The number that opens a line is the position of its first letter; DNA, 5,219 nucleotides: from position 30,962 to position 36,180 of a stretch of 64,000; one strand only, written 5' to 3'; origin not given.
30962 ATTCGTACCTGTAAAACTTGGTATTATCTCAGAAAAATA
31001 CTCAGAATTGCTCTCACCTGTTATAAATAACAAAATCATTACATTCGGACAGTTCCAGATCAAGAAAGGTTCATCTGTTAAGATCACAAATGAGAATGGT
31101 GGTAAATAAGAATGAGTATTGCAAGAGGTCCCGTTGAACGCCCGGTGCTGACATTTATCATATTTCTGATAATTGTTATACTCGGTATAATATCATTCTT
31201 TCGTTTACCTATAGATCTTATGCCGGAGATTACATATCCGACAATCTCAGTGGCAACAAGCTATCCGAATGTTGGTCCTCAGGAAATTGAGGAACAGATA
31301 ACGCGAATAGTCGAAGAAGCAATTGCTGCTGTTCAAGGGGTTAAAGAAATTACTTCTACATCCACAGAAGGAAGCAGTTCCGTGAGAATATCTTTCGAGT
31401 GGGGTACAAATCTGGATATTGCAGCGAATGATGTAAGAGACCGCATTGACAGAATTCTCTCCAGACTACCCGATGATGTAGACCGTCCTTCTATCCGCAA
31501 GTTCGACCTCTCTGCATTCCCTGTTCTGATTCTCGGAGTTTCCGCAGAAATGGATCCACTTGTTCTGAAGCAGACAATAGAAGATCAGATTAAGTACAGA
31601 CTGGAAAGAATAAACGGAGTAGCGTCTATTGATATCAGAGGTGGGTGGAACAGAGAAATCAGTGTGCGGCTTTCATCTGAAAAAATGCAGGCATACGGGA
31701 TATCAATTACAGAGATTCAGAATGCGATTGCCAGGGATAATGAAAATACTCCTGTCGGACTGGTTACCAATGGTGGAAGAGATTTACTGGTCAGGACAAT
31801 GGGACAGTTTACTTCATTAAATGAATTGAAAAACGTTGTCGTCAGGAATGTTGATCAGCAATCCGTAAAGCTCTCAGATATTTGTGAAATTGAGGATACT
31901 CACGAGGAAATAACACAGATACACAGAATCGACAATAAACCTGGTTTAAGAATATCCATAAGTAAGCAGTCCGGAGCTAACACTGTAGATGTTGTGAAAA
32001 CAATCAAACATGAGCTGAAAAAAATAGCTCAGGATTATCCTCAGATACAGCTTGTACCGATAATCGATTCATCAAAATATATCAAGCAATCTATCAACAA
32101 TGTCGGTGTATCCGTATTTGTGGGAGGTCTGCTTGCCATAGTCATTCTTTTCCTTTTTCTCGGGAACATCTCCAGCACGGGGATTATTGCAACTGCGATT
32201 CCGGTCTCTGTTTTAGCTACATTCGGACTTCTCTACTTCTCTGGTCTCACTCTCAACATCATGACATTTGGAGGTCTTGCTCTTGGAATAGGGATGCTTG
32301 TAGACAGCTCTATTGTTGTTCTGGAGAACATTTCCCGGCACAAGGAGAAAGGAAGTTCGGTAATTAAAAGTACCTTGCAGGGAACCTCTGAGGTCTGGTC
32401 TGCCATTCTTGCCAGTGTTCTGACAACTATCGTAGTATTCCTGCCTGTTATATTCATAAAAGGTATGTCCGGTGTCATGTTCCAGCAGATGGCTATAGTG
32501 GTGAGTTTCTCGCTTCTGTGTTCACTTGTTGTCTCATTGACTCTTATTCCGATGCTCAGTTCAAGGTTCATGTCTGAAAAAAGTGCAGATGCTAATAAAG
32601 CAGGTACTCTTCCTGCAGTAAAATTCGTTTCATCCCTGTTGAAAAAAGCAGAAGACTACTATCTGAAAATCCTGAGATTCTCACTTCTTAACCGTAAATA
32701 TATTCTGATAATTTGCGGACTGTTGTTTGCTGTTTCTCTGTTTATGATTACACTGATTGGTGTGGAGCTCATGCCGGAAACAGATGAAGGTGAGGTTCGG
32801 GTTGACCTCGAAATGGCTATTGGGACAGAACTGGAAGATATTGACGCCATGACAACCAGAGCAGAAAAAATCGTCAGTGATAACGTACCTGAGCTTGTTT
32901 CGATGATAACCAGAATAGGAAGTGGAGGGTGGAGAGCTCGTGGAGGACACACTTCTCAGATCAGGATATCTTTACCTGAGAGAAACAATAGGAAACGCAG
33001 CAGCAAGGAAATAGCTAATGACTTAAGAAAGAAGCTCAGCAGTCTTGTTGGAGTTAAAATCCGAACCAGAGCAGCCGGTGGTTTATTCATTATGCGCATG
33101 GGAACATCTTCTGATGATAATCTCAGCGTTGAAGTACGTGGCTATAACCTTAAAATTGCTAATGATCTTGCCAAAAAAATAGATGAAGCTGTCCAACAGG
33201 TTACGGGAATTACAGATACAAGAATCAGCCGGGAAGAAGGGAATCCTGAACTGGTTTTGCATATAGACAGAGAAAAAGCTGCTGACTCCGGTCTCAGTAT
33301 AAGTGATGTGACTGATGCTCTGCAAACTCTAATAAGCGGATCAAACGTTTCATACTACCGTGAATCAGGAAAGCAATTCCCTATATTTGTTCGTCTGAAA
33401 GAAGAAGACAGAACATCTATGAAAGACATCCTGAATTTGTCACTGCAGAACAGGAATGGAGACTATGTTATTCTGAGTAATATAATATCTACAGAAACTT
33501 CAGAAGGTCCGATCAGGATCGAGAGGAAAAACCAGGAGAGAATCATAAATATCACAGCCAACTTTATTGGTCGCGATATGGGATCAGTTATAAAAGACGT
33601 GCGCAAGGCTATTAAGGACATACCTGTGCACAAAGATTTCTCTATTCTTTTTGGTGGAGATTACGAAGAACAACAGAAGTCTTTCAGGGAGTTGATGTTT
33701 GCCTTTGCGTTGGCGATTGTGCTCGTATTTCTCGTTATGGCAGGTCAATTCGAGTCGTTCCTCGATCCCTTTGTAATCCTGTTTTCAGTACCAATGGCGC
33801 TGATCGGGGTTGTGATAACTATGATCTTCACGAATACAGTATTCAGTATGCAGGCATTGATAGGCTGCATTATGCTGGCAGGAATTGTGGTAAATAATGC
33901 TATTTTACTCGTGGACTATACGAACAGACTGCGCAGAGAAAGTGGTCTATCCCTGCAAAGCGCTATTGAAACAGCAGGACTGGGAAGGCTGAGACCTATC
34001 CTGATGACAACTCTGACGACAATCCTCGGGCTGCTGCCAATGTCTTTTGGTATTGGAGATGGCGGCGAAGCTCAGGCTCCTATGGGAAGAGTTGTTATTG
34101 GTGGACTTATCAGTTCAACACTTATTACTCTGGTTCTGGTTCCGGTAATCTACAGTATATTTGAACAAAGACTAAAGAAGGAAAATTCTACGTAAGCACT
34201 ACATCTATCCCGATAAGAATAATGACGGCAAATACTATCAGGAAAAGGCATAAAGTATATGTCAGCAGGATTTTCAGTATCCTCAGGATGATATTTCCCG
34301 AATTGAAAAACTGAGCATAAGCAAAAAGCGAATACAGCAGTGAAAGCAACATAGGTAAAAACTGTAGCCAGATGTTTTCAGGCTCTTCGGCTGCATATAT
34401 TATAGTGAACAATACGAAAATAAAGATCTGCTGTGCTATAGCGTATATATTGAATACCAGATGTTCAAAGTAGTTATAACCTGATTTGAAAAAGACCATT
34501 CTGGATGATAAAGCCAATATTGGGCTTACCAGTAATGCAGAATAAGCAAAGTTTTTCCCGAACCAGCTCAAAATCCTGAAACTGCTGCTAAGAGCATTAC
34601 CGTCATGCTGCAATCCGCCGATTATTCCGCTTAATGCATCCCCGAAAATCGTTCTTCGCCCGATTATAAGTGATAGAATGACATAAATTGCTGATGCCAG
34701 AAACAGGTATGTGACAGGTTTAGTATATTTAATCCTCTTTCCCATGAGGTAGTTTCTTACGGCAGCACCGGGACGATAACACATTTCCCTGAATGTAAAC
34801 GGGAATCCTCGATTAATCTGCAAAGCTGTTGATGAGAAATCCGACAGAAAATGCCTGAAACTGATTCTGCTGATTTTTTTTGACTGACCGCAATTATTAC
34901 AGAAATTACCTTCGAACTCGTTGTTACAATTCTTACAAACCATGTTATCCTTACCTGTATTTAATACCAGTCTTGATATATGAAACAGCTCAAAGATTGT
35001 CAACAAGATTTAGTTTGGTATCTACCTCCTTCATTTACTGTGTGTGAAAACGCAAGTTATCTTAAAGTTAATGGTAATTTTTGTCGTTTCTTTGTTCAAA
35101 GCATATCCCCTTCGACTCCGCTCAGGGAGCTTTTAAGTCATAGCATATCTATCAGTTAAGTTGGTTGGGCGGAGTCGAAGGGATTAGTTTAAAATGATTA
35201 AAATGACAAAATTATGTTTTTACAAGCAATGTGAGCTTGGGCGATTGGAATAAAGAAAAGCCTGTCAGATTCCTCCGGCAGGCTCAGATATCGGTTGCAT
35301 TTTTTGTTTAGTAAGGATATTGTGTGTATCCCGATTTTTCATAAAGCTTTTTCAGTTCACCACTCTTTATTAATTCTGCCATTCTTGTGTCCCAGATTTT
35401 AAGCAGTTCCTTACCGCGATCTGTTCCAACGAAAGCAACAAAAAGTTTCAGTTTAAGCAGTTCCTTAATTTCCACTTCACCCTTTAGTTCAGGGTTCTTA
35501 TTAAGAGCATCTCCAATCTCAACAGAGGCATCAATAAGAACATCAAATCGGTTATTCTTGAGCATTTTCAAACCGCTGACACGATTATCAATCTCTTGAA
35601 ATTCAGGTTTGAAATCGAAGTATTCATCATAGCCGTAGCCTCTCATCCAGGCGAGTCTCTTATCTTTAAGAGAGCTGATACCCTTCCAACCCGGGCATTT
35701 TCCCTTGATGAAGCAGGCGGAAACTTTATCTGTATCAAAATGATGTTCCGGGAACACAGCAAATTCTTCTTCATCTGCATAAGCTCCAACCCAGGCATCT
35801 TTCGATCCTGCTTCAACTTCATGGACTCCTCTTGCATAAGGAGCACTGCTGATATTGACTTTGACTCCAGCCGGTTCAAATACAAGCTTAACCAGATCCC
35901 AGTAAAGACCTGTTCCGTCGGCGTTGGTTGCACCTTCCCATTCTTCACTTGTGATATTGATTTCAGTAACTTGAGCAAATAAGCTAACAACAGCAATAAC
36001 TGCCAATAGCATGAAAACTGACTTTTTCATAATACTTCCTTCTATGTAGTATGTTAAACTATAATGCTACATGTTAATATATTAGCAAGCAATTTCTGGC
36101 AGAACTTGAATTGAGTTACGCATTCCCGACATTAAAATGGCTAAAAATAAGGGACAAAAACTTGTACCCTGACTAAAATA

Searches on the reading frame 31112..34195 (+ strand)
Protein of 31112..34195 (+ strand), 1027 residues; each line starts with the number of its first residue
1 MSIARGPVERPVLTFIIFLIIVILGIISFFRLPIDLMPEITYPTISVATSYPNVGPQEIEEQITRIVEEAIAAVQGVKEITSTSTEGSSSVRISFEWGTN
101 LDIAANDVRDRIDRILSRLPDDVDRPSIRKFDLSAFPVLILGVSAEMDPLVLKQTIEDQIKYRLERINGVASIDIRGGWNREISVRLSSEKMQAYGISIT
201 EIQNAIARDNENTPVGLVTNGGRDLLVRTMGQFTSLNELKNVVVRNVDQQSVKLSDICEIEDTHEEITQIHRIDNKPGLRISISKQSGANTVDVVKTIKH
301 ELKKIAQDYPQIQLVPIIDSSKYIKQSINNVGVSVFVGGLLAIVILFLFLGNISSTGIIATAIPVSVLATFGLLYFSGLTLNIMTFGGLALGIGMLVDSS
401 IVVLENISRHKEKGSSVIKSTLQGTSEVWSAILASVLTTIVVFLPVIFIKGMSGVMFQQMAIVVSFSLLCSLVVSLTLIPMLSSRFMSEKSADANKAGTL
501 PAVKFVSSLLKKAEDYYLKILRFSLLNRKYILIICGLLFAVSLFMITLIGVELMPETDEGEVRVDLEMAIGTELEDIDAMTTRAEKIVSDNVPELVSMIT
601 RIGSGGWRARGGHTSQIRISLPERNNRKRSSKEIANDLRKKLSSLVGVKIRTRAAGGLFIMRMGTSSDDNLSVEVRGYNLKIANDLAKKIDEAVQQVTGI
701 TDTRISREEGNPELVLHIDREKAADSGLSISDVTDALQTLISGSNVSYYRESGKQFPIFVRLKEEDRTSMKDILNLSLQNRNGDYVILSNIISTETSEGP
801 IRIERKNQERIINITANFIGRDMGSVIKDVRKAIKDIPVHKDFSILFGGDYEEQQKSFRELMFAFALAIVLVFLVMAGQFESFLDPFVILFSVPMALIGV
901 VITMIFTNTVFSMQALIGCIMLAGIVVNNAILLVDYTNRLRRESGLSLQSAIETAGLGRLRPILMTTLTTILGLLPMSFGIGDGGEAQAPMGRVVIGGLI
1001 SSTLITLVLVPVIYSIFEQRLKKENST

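Call 82: search_protein_families(library=pfam, proteins=[window:31112-34195:+], max_evalue=0.001)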
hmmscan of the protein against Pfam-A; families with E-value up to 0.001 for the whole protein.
window:31112-34195:+ (1027 aa): 2 families
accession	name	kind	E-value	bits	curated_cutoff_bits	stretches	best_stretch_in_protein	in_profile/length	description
PF00873.25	ACR_tran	-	8.2e-266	885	28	1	8-1017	6-1020/1021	AcrB/AcrD/AcrF family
PF03176.21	MMPL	-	2e-13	50.4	20.5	2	812-1020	92-305/333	MMPL family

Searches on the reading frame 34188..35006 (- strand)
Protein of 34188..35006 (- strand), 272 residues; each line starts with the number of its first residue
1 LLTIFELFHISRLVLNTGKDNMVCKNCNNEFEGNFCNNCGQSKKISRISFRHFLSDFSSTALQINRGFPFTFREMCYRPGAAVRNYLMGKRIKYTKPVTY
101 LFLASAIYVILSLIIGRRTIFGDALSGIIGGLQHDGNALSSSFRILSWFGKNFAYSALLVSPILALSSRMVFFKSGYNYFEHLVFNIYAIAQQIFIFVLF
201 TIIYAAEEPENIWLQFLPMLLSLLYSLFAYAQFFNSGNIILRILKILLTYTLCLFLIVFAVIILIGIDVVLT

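Call 86: search_protein_families(library=pfam, proteins=[window:34188-35006:-], max_evalue=0.001)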
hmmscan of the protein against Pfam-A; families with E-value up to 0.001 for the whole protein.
window:34188-35006:- (272 aa): 1 family
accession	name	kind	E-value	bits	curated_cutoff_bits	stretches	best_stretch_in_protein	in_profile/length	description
PF12412.13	DUF3667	-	2.4e-12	46.6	27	1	66-108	2-44/45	Protein of unknown function (DUF3667)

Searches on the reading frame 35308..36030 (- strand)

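Call 86: search_protein_families(library=pfam, proteins=[window:35308-36030:-], max_evalue=0.001)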
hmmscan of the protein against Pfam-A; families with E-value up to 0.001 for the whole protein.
window:35308-36030:- (240 aa): 1 family
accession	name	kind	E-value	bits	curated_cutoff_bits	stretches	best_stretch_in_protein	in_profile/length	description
PF00497.25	SBP_bac_3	-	5.7e-06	26.6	26.4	0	37-87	19-69/132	Bacterial extracellular solute-binding proteins, family 3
